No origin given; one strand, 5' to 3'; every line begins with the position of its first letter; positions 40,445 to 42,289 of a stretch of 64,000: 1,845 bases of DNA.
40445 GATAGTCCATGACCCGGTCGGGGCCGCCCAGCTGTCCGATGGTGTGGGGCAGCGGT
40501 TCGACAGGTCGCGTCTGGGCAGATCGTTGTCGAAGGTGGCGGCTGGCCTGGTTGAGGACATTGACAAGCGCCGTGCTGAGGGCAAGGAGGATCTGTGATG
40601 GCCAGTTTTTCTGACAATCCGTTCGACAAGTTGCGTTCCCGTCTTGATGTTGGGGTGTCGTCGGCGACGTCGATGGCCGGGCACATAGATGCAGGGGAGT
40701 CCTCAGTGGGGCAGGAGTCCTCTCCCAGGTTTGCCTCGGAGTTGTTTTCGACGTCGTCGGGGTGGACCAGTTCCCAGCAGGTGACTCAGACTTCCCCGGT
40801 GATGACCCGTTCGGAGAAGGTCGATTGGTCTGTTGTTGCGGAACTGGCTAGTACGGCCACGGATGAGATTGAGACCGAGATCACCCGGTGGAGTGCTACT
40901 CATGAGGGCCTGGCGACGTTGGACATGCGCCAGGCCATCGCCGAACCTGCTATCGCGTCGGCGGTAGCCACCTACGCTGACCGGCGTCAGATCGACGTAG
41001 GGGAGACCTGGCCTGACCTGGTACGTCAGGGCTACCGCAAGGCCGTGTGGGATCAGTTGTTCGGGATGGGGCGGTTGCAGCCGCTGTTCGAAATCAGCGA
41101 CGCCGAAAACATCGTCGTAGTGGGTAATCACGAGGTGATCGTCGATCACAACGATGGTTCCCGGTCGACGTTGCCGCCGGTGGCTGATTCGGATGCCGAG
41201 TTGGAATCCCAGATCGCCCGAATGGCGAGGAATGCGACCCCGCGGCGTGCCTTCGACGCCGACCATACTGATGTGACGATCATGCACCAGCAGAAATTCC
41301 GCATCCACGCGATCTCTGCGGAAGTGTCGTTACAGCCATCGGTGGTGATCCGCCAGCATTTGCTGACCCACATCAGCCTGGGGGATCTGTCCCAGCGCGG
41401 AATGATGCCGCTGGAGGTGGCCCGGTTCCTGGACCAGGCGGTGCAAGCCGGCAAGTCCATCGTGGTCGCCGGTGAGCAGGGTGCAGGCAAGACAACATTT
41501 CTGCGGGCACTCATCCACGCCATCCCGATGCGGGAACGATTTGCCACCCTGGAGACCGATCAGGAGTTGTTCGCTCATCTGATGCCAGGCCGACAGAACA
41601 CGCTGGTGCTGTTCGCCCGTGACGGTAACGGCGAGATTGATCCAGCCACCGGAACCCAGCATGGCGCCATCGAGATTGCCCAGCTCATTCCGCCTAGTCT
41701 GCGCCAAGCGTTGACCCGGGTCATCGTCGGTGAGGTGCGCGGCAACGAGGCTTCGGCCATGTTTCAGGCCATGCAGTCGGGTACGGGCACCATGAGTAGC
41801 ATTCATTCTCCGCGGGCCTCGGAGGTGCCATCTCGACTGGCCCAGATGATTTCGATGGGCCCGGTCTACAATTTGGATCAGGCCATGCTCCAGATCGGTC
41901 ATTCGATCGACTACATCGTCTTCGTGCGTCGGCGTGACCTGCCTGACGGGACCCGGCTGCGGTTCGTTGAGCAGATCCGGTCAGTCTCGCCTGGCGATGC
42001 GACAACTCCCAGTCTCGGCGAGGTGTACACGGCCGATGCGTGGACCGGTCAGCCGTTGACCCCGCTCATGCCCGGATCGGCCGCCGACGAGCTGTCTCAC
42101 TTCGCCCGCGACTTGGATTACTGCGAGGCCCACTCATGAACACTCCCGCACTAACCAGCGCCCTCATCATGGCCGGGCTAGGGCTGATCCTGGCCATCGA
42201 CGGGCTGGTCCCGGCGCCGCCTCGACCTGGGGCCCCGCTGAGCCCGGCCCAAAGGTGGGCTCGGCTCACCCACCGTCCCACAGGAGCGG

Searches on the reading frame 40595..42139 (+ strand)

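Call 76: search_protein_families(library=pfam, proteins=[window:40595-42139:+], max_evalue=0.001)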
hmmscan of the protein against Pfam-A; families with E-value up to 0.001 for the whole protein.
window:40595-42139:+ (514 aa): 3 families
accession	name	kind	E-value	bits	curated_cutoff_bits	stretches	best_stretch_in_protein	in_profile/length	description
PF00437.27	T2SSE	-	2.4e-22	79.6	24.9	1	217-430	75-268/370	Type II/IV secretion system protein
PF13191.12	AAA_16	-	0.00013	22.9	32.6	1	278-393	15-120/167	AAA ATPase domain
PF02367.23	TsaE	-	0.00017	22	26.6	1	274-313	9-48/128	Threonylcarbamoyl adenosine biosynthesis protein TsaE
